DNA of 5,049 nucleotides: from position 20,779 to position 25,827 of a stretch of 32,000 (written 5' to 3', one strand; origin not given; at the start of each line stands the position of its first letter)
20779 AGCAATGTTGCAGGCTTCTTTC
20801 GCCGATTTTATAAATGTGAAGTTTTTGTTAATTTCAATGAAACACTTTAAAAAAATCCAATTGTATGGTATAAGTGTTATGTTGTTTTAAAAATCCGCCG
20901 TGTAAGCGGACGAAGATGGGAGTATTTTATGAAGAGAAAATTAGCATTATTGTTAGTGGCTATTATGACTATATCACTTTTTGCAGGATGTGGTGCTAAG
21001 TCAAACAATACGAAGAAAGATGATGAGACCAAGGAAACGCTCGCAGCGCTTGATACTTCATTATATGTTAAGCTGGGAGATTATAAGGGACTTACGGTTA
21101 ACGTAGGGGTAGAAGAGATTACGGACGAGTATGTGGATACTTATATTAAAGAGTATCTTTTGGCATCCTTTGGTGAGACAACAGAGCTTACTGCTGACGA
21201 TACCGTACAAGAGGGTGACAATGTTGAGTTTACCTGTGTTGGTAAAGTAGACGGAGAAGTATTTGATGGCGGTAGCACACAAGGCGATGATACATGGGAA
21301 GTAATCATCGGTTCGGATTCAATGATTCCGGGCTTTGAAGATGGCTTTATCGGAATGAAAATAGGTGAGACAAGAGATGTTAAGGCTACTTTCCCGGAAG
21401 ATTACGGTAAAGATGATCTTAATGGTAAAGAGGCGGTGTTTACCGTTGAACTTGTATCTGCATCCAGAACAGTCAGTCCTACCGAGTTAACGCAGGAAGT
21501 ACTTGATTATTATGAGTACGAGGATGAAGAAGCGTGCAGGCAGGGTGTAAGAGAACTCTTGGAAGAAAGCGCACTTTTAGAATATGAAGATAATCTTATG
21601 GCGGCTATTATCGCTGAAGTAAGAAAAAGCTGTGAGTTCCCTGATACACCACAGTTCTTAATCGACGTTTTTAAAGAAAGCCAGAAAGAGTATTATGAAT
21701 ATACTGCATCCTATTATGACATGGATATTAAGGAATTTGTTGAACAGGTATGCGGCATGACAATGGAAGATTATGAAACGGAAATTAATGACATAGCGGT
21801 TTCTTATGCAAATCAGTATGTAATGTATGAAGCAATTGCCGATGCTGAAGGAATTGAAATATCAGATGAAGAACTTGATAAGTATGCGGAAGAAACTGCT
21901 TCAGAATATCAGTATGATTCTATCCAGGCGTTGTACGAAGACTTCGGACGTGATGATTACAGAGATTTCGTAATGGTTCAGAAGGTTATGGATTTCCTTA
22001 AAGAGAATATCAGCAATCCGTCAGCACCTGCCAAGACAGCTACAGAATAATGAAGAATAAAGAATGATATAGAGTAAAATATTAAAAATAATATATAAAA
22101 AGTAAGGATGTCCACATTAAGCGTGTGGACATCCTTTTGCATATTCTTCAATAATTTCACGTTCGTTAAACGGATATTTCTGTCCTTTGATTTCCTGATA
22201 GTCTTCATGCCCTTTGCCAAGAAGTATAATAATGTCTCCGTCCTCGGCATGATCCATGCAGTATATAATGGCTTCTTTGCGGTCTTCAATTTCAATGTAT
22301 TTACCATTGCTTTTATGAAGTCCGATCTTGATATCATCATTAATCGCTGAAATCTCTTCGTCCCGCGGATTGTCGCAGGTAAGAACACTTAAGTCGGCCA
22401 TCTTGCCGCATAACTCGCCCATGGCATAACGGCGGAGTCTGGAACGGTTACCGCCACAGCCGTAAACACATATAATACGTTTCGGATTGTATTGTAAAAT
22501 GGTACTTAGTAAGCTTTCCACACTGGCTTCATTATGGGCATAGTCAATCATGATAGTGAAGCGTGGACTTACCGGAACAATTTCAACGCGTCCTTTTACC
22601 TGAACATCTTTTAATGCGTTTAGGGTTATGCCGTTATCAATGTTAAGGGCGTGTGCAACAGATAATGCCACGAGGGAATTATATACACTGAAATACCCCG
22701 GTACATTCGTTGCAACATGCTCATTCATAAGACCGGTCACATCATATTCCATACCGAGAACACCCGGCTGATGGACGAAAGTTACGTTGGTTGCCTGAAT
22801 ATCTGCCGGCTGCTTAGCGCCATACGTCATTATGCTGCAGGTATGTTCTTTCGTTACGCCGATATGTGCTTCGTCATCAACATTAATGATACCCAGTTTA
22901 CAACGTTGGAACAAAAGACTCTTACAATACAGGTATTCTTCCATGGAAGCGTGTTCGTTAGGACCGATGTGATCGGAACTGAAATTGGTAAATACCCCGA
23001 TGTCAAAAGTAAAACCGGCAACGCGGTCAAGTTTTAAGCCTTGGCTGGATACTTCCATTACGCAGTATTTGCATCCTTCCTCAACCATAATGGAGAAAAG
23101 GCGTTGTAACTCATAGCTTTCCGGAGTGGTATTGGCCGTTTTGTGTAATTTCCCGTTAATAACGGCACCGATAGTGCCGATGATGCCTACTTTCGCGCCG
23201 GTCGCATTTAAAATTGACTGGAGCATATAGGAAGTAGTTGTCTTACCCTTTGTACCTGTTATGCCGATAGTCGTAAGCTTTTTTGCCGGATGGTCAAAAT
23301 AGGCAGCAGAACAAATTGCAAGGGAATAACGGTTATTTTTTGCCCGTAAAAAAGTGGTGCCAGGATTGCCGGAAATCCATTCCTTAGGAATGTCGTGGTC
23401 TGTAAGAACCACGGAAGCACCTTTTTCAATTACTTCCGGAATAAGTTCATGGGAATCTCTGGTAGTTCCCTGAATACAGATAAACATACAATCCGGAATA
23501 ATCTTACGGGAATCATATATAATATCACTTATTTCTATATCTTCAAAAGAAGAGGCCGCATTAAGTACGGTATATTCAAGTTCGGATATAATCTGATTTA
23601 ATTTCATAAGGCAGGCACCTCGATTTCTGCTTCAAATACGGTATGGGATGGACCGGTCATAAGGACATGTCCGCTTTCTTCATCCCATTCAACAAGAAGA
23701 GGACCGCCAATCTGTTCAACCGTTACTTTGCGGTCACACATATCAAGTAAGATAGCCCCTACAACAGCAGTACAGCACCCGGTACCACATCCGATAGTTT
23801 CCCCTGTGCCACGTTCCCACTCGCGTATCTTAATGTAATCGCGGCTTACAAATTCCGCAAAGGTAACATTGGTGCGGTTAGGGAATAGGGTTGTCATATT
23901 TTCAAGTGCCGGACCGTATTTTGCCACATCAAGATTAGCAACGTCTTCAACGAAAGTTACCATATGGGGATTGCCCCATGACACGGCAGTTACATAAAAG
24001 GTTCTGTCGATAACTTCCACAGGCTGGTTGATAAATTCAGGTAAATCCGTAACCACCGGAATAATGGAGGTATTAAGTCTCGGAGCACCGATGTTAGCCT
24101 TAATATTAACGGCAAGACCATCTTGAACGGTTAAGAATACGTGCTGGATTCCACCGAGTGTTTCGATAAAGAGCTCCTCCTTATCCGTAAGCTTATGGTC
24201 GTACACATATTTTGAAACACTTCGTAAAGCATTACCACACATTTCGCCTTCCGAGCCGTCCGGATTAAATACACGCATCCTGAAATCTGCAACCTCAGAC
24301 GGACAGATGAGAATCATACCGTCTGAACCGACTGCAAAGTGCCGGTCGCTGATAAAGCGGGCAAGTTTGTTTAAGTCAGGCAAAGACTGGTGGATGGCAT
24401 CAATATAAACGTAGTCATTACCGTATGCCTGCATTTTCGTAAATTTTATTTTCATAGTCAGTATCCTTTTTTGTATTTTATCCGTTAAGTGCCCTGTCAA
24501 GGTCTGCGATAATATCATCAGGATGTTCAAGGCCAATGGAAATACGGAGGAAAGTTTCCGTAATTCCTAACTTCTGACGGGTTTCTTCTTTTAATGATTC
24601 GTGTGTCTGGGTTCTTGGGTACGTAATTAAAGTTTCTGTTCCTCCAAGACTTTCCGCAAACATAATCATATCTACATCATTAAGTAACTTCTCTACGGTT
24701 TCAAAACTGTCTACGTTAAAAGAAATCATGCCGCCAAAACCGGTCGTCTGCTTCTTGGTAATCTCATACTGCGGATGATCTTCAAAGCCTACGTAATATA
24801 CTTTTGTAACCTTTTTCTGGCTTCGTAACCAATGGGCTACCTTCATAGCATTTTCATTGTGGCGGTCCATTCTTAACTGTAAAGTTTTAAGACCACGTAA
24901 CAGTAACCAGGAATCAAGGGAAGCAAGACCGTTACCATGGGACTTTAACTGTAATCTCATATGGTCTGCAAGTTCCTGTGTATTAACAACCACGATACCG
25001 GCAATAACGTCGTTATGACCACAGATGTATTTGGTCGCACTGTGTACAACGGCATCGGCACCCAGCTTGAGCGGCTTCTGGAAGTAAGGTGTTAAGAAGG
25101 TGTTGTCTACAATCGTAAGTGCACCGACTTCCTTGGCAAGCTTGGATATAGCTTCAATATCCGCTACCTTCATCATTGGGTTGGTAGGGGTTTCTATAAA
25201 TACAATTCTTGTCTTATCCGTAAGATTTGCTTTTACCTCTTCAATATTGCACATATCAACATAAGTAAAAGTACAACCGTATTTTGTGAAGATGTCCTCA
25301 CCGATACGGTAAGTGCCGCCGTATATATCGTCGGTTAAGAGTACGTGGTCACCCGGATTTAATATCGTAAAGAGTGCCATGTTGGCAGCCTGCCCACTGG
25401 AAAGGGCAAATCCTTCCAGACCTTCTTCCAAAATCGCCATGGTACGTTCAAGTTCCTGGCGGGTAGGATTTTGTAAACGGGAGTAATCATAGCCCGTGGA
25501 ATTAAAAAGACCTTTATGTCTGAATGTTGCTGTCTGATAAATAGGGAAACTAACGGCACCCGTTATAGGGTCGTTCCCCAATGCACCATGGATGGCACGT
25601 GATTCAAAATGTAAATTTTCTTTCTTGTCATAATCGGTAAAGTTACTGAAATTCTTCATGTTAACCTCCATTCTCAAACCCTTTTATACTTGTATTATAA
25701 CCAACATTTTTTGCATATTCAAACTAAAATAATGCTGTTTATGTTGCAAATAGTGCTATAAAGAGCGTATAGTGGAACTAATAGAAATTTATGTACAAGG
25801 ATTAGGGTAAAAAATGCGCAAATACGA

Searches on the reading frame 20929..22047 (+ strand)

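Call 41: search_protein_families(library=pfam, proteins=[window:20929-22047:+], max_evalue=0.001)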
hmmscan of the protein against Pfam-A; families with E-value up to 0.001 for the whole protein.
window:20929-22047:+ (373 aa): 2 families
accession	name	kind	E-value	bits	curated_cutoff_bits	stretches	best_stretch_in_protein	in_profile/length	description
PF00254.34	FKBP_C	-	1.9e-17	63.8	21.1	1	92-176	4-94/94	FKBP-type peptidyl-prolyl cis-trans isomerase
PF05698.19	Trigger_C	-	4.2e-14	53.3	22.7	1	202-359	4-162/162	Bacterial trigger factor protein (TF) C-terminus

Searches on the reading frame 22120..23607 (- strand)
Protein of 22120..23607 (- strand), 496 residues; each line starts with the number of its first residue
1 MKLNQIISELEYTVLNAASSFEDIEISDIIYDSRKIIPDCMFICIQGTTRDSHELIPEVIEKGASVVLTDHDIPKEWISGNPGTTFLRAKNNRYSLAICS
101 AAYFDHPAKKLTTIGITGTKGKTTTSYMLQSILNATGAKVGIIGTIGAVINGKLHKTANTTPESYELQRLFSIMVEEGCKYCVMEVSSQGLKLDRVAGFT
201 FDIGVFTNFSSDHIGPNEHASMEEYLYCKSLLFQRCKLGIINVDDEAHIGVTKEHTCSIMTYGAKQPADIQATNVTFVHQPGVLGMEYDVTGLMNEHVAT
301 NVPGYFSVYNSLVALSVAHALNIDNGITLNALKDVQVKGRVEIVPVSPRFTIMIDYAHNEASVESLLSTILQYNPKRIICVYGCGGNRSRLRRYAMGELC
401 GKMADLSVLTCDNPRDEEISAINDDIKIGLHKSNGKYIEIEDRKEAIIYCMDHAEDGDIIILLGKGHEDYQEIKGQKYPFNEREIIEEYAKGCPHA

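Call 41: search_protein_families(library=pfam, proteins=[window:22120-23607:-], max_evalue=0.001)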
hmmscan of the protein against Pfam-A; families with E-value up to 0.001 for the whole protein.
window:22120-23607:- (496 aa): 2 families
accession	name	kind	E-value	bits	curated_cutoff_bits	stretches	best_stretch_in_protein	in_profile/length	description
PF08245.18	Mur_ligase_M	-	7.2e-48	163.6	24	1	116-318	1-200/200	Mur ligase middle domain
PF02875.26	Mur_ligase_C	-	1.4e-26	94.2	28.4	1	339-466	1-127/127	Mur ligase, glutamate ligase domain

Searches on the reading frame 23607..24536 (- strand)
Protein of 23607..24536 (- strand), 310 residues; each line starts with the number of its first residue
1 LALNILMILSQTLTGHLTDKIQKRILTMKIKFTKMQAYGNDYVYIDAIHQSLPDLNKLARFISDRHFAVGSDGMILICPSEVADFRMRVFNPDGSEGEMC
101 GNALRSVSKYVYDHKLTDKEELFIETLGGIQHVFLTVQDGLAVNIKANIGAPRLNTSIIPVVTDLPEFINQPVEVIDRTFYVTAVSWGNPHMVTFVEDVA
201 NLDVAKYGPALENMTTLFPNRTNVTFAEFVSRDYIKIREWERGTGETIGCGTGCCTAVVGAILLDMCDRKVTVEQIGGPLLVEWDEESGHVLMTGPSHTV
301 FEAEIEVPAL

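Call 41: search_protein_families(library=pfam, proteins=[window:23607-24536:-], max_evalue=0.001)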
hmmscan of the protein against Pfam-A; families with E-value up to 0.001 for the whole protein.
window:23607-24536:- (310 aa): 2 families
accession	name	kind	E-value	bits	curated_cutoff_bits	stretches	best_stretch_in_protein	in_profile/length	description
PF01678.24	DAP_epimerase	-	1.1e-50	171.2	34.7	2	32-150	1-116/121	Diaminopimelate epimerase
PF02567.21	PhzC-PhzF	-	0.0003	20.8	27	1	78-209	45-174/281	Phenazine biosynthesis-like protein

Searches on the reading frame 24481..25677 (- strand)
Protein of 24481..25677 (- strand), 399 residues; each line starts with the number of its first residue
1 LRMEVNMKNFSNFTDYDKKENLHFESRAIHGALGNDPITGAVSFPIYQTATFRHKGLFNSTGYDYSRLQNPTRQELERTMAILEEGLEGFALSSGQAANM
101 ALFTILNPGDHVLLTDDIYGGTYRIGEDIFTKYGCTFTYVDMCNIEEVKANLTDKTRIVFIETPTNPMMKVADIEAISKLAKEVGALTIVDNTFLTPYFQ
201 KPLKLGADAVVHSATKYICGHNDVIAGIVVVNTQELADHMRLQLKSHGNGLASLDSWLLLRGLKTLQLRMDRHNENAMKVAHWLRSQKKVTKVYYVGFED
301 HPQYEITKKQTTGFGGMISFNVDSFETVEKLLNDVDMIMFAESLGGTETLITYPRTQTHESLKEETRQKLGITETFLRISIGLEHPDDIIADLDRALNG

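Call 41: search_protein_families(library=pfam, proteins=[window:24481-25677:-], max_evalue=0.001)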
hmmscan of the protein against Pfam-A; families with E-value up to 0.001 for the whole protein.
window:24481-25677:- (399 aa): 5 families
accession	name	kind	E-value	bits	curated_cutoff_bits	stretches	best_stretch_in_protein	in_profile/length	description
PF01053.26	Cys_Met_Meta_PP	-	1.5e-144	481.7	27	1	27-397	3-380/381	Cys/Met metabolism PLP-dependent enzyme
PF00155.27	Aminotran_1_2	-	1.8e-08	34.4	19.7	1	94-202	75-196/361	Aminotransferase class I and II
PF00266.25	Aminotran_5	-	1.6e-07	31.1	21.5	1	94-222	70-206/371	Aminotransferase class-V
PF06838.17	Met_gamma_lyase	-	4.3e-07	29.3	24.2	1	50-284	37-290/405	Methionine gamma-lyase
PF01041.23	DegT_DnrJ_EryC1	-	0.00061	19.6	19.8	0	71-305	24-262/360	DegT/DnrJ/EryC1/StrS aminotransferase family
